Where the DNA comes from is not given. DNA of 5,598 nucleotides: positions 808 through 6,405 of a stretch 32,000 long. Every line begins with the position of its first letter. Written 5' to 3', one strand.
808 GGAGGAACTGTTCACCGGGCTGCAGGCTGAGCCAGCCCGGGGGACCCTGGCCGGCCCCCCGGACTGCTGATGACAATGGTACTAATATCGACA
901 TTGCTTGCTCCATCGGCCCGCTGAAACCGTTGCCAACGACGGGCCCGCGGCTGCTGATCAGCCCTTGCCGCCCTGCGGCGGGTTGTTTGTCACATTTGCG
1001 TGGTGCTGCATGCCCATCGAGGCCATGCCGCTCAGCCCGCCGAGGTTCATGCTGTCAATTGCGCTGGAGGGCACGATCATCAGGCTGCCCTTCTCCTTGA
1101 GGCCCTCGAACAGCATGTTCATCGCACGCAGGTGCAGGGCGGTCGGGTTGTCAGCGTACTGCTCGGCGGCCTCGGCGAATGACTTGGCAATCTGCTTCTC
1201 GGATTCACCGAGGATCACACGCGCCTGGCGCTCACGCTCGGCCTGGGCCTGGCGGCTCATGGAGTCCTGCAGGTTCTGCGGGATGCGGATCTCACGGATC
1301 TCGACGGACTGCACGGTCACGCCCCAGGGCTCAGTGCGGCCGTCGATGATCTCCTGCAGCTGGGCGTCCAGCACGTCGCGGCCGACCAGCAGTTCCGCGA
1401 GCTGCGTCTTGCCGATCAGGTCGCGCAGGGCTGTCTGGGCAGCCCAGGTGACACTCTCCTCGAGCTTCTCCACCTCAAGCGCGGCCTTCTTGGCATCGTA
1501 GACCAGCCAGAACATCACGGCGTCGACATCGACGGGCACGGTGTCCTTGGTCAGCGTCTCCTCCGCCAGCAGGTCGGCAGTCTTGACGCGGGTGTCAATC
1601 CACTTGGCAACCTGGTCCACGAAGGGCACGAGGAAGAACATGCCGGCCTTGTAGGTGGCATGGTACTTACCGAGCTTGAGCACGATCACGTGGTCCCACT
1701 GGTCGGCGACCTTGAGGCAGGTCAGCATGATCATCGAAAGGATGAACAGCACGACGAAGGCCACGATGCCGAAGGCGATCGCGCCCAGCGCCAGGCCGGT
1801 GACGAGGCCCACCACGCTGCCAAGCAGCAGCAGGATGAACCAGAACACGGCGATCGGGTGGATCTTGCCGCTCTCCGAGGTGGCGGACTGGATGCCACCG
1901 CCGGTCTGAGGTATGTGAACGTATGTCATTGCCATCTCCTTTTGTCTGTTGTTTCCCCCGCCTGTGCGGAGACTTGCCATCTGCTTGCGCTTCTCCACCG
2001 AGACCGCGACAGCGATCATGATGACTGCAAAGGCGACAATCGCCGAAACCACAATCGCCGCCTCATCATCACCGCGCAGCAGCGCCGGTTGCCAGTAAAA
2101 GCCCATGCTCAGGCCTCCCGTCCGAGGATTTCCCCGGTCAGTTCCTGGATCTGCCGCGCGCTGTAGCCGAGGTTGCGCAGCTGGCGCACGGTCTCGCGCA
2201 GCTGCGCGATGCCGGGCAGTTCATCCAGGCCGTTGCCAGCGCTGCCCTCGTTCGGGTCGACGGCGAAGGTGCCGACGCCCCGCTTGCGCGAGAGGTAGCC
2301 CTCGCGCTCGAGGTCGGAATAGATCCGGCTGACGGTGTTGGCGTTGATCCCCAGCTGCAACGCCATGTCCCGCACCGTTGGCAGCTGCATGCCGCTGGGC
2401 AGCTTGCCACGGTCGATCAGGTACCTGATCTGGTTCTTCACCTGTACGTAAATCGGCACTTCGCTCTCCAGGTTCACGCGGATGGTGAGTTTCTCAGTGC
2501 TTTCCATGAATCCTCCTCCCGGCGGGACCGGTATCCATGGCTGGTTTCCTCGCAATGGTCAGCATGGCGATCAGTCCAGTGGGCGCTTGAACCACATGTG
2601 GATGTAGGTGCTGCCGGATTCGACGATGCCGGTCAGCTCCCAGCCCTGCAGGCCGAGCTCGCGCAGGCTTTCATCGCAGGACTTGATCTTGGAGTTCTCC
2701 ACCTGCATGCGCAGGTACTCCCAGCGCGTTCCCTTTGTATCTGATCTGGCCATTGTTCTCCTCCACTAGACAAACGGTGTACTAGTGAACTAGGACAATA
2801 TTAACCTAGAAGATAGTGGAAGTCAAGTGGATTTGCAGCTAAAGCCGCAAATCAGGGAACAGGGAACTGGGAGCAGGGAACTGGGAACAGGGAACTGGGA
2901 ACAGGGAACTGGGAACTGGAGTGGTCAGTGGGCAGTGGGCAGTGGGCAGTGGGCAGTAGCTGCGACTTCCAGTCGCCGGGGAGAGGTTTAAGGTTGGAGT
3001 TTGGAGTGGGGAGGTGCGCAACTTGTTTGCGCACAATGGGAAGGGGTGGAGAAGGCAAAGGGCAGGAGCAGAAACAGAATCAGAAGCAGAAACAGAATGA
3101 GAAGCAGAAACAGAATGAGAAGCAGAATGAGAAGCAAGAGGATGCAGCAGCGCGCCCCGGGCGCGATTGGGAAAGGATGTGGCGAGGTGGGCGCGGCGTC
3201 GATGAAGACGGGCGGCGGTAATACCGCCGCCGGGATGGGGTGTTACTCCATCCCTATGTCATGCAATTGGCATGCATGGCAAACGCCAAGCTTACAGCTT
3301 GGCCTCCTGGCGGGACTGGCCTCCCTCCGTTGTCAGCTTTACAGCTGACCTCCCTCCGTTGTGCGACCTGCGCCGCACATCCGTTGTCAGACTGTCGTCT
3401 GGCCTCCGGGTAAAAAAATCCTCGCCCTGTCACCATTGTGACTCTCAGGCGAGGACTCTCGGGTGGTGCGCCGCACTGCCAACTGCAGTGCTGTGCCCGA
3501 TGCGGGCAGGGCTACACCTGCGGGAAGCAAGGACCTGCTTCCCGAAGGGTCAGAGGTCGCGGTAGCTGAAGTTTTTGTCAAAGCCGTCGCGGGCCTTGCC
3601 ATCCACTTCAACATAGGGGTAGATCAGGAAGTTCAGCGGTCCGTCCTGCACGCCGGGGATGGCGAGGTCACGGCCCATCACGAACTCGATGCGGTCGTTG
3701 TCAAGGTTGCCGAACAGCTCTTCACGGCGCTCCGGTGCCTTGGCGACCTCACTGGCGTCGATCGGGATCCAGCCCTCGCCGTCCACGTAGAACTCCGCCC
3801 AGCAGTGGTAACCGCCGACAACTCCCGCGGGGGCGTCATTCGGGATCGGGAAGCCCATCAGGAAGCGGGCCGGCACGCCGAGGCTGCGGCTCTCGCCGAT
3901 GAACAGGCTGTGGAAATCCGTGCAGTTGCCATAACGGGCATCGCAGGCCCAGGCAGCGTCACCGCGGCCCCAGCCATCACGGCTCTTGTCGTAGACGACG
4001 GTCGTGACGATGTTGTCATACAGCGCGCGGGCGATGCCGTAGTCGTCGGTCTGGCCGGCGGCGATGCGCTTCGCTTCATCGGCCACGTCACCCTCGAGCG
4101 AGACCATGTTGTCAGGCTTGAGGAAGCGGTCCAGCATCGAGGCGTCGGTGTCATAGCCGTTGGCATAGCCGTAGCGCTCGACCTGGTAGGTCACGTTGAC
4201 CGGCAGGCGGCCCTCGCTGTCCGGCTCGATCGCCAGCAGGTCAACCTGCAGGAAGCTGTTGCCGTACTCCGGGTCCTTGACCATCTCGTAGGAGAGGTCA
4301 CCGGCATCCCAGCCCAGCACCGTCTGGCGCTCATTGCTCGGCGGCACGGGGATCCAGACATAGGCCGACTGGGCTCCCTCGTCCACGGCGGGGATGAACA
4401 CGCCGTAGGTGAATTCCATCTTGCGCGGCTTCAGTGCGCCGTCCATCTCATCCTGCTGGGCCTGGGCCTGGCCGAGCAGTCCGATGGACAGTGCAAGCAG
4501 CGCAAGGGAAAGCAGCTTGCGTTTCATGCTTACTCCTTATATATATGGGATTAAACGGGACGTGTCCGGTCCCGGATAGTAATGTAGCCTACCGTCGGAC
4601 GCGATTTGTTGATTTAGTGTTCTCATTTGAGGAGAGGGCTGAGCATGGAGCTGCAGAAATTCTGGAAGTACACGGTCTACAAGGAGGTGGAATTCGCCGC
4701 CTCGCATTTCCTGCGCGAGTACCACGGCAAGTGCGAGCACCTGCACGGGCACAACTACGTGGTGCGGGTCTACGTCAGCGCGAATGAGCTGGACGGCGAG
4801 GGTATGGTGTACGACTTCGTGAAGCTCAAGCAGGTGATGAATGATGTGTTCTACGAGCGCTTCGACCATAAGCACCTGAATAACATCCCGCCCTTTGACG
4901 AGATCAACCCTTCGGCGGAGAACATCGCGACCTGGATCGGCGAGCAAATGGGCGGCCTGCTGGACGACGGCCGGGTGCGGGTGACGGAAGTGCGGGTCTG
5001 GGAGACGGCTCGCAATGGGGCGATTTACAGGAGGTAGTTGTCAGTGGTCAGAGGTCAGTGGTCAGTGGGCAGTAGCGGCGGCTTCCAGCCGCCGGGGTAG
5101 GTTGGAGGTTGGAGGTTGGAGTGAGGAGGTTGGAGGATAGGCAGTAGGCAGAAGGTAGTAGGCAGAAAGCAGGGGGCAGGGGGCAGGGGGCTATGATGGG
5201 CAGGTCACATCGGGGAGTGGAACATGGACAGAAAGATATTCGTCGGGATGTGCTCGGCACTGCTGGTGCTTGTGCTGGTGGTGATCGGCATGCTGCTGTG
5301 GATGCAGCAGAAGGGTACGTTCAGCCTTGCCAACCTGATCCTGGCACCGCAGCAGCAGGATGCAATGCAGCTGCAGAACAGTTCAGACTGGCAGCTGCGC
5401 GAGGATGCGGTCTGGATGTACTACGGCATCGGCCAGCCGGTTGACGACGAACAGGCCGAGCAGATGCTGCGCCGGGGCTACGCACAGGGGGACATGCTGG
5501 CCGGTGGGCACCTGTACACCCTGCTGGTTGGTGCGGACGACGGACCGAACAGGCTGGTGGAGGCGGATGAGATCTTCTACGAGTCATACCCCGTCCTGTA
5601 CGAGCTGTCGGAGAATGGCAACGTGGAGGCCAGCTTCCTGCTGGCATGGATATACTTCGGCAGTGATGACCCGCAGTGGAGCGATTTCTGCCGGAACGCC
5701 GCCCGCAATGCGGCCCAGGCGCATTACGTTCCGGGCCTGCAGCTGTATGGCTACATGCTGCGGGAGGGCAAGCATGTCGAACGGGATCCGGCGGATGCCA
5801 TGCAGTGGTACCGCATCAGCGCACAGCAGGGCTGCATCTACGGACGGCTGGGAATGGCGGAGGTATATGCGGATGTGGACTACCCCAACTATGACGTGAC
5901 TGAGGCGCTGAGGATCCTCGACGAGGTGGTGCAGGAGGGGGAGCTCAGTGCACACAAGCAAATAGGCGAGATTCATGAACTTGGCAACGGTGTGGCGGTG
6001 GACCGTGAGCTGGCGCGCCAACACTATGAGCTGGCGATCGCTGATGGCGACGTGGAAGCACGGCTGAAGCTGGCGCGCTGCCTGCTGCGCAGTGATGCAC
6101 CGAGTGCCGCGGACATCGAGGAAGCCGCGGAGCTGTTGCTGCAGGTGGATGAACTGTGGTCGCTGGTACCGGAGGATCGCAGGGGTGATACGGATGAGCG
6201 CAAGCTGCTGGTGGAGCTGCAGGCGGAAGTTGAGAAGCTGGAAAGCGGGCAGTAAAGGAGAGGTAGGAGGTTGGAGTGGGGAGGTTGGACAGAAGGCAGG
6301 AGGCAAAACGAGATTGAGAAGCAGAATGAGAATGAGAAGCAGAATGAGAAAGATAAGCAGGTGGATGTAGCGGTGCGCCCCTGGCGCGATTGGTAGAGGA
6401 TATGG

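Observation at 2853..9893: Four same-orientation copies of one colinear mosaic non-coding element fill consecutive intergenic gaps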

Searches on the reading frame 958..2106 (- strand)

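Call 12: search_protein_families(library=pfam, proteins=[window:958-2106:-], max_evalue=0.001)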
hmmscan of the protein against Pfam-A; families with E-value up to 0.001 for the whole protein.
window:958-2106:- (382 aa): 1 family
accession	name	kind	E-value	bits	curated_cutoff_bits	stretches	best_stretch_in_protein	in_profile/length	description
PF01145.31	Band_7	-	7.7e-32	111.2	23.6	1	134-303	3-175/176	SPFH domain / Band 7 family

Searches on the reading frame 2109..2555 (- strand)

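Call 12: search_protein_families(library=pfam, proteins=[window:2109-2555:-], max_evalue=0.001)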
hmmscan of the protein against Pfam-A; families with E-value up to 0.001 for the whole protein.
window:2109-2555:- (148 aa): 4 families
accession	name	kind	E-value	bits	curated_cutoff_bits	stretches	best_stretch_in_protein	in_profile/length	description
PF00392.27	GntR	-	7.6e-14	51.6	27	1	36-97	2-63/64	Bacterial regulatory proteins, gntR family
PF13545.12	HTH_Crp_2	-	1.1e-05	25.7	27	1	56-92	19-57/70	Crp-like helix-turn-helix domain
PF09339.16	HTH_IclR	-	0.00031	20.9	22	1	60-90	20-50/52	IclR helix-turn-helix domain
PF13730.12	HTH_36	-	0.00083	19.6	25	0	55-88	22-55/55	Helix-turn-helix domain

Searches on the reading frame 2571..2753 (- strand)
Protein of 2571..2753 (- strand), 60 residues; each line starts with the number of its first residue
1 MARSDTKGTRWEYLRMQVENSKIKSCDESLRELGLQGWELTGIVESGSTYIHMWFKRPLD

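Call 12: search_protein_families(library=pfam, proteins=[window:2571-2753:-], max_evalue=0.001)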
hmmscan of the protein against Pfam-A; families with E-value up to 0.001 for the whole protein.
window:2571-2753:- (60 aa): 0 families

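Call 63: search_protein_families(library=ncbifam, proteins=[window:2571-2753:-], max_evalue=0.01)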
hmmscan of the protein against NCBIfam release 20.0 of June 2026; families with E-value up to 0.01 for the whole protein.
window:2571-2753:- (60 aa): 1 family
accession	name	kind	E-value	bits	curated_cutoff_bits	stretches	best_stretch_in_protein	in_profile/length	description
NF053529.1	Sp36_fam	equivalog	9.2e-08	31.9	50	1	11-58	1-50/50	Sp36 family protein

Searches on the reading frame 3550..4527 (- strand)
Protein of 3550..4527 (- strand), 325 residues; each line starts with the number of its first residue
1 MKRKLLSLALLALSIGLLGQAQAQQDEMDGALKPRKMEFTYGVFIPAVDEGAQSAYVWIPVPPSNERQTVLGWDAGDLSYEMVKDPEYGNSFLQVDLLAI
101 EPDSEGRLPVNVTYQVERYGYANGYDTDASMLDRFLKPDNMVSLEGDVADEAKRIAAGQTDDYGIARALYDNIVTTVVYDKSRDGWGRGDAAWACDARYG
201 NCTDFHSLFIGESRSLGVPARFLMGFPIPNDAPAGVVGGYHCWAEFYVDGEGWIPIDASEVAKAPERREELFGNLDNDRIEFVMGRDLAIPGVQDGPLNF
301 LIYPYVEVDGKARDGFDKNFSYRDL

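Call 12: search_protein_families(library=pfam, proteins=[window:3550-4527:-], max_evalue=0.001)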
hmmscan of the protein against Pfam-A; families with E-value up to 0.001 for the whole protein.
window:3550-4527:- (325 aa): 1 family
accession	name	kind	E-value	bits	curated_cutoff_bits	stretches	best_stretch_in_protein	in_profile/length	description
PF01841.26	Transglut_core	-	3.5e-25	88.8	23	1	152-258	4-108/108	Transglutaminase-like superfamily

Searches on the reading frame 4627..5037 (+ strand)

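Call 12: search_protein_families(library=pfam, proteins=[window:4627-5037:+], max_evalue=0.001)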
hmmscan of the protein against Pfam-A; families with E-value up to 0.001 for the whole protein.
window:4627-5037:+ (136 aa): 1 family
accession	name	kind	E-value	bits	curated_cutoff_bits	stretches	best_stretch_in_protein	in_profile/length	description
PF01242.24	PTPS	-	2.2e-41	141.1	22.4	1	17-135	2-119/121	6-pyruvoyl tetrahydropterin synthase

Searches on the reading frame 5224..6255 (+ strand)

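Call 12: search_protein_families(library=pfam, proteins=[window:5224-6255:+], max_evalue=0.001)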
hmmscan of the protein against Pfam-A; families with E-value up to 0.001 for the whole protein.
window:5224-6255:+ (343 aa): 1 family
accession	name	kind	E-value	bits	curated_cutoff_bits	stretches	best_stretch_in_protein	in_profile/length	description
PF08238.18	Sel1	-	6.7e-17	61.7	30.7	1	174-203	6-35/36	Sel1 repeat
